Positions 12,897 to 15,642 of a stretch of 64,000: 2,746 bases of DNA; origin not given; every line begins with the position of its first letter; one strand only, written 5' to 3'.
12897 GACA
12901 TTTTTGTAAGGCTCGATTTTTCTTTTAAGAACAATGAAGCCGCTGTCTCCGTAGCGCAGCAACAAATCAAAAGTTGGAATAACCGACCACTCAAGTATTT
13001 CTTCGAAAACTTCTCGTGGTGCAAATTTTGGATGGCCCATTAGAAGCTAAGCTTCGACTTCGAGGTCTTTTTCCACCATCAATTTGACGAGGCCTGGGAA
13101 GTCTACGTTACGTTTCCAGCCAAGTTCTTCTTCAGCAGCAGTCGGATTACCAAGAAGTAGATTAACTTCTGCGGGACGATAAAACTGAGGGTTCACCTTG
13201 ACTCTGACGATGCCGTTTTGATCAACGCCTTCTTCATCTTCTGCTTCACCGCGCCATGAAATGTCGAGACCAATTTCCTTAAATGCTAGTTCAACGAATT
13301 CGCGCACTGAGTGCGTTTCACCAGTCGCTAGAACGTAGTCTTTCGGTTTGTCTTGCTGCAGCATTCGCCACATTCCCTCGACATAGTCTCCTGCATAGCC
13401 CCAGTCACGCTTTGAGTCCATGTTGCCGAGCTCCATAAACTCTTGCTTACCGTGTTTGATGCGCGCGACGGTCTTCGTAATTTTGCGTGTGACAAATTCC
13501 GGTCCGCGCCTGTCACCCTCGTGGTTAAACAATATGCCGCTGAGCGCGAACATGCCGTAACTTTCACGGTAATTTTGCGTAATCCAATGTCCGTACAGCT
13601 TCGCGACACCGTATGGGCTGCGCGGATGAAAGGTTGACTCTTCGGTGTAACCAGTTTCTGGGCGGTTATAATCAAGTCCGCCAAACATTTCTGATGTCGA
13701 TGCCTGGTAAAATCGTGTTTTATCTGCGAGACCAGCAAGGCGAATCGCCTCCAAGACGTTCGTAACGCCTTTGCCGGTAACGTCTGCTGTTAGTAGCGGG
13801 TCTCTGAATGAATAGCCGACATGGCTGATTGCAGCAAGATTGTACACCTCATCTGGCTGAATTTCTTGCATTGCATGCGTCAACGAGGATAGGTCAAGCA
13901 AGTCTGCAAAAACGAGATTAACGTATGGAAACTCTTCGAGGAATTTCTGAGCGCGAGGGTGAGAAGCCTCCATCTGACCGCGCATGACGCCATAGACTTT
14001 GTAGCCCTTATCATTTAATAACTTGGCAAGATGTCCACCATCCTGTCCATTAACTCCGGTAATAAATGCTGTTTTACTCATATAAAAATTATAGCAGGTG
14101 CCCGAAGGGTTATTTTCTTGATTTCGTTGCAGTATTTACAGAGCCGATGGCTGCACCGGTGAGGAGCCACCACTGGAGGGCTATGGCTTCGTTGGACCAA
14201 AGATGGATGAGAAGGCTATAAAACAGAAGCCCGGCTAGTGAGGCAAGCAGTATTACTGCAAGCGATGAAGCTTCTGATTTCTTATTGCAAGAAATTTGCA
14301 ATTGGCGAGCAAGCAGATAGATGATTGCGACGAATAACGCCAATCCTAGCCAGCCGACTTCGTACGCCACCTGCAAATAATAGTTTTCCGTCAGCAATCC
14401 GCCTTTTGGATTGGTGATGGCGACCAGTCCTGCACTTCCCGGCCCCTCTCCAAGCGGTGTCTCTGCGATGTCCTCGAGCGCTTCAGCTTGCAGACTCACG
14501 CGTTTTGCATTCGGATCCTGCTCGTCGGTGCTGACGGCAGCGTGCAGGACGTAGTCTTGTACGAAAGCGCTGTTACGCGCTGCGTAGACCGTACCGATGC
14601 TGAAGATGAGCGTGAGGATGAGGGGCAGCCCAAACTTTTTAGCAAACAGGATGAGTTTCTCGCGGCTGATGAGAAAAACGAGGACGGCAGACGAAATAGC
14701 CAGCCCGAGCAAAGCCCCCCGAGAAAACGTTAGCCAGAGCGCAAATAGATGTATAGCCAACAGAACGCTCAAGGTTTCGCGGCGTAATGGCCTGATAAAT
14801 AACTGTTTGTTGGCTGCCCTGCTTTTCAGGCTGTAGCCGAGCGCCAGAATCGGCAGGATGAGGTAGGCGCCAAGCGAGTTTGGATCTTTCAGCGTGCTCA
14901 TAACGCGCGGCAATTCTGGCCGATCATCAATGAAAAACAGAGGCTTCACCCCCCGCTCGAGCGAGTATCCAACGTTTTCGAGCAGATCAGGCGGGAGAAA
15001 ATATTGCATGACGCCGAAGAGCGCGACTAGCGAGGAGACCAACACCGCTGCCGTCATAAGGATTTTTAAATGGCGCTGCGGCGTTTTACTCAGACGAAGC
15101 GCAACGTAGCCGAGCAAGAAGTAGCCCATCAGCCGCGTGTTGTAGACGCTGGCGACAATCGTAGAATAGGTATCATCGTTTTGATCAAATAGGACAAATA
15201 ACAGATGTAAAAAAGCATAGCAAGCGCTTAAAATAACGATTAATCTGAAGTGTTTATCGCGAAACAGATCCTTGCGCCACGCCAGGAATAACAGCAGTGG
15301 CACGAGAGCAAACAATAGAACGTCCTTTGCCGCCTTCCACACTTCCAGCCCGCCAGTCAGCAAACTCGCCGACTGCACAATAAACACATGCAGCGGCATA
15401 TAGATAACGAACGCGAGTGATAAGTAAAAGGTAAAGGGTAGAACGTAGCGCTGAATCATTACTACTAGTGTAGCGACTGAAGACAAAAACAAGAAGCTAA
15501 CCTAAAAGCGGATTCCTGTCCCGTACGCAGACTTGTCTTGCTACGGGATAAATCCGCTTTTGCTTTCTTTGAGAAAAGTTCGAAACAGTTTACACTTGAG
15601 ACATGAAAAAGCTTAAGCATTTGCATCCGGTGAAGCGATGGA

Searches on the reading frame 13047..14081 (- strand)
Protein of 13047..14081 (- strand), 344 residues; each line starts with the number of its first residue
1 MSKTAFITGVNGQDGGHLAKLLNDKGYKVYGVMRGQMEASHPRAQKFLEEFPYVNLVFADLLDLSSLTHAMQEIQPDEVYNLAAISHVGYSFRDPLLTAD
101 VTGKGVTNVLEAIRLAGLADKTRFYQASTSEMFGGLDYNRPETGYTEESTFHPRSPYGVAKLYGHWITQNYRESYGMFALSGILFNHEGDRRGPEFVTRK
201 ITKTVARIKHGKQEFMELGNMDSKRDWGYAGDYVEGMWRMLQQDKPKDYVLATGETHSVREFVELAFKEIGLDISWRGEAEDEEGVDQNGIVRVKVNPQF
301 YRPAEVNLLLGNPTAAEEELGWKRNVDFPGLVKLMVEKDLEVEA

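Call 12: search_protein_families(library=pfam, proteins=[window:13047-14081:-], max_evalue=0.001)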
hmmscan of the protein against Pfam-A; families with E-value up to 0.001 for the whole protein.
window:13047-14081:- (344 aa): 3 families
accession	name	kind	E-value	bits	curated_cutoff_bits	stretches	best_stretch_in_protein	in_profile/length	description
PF16363.11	GDP_Man_Dehyd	-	2.9e-128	428.4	27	1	6-335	1-332/332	GDP-mannose 4,6 dehydratase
PF01370.27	Epimerase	-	1.3e-66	224.9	20.9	1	6-252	2-240/240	NAD dependent epimerase/dehydratase family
PF04321.23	RmlD_sub_bind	-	2e-12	47.2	27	1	6-184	4-152/287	RmlD substrate binding domain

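Call 46: search_protein_families(library=ncbifam, proteins=[window:13047-14081:-], max_evalue=0.00001)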
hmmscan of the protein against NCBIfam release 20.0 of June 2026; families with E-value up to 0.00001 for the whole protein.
window:13047-14081:- (344 aa): 10 families
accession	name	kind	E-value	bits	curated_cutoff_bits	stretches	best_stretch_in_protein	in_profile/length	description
TIGR01472.1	gmd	equivalog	6.2e-126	420.2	415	1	3-341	1-340/342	GDP-mannose 4,6-dehydratase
TIGR01181.1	dTDP_gluc_dehyt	equivalog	9.9e-25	87.3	365.1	1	37-287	35-278/321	dTDP-glucose 4,6-dehydratase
TIGR04180.1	EDH_00030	hypoth_equivalog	1.5e-22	80.1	475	1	6-276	2-262/297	NAD-dependent 4,6-dehydratase LegB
TIGR01179.1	galE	equivalog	2.2e-15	56.3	262.3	1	6-274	3-279/332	UDP-glucose 4-epimerase GalE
TIGR02622.1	CDP_4_6_dhtase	equivalog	2e-14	53.5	278.45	1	3-175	5-172/352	CDP-glucose 4,6-dehydratase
NF007582.0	PRK10217.1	equivalog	7e-13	48.4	698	1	59-245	58-244/355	dTDP-glucose 4,6-dehydratase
NF007490.0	PRK10084.1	subfamily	5e-11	42.2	649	1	58-245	56-251/361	dTDP-glucose 4,6-dehydratase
TIGR01214.1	rmlD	equivalog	2.6e-09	36.6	224.05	1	6-211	3-169/285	dTDP-4-dehydrorhamnose reductase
NF011728.1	PRK15181.1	equivalog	1e-07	31.3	760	1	59-279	76-288/348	Vi polysaccharide biosynthesis UDP-N-acetylglucosaminuronic acid C-4 epimerase TviC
NF043036.1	ErythonDh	equivalog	5.4e-06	25.8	325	0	6-171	4-163/321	D-erythronate dehydrogenase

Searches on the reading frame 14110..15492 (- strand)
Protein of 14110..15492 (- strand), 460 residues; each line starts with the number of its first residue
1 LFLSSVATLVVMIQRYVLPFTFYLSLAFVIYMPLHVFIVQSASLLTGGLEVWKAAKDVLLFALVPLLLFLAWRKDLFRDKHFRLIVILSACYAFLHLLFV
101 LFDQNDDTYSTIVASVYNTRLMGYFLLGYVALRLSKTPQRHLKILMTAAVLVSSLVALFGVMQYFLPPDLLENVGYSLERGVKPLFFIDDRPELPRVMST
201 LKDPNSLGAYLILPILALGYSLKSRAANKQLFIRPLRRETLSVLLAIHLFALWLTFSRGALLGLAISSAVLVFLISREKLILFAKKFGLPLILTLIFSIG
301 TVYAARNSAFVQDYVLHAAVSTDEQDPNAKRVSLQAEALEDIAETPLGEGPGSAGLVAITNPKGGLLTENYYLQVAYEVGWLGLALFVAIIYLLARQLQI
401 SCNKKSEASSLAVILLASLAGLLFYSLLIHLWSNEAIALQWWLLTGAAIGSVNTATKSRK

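Call 12: search_protein_families(library=pfam, proteins=[window:14110-15492:-], max_evalue=0.001)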
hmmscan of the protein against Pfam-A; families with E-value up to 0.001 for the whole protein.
window:14110-15492:- (460 aa): 1 family
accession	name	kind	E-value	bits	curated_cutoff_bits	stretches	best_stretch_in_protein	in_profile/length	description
PF04932.20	Wzy_C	-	1.4e-10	41.6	31.7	1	244-388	2-149/149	O-Antigen ligase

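Call 46: search_protein_families(library=ncbifam, proteins=[window:14110-15492:-], max_evalue=0.00001)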
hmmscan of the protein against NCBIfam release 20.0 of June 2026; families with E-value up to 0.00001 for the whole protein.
window:14110-15492:- (460 aa): 1 family
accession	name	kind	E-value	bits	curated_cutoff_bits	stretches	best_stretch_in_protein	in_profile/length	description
NF038300.1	EPS_HpsL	equivalog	2.8e-07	29.5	640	1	268-395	344-466/534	hormogonium polysaccharide biosynthesis protein HpsL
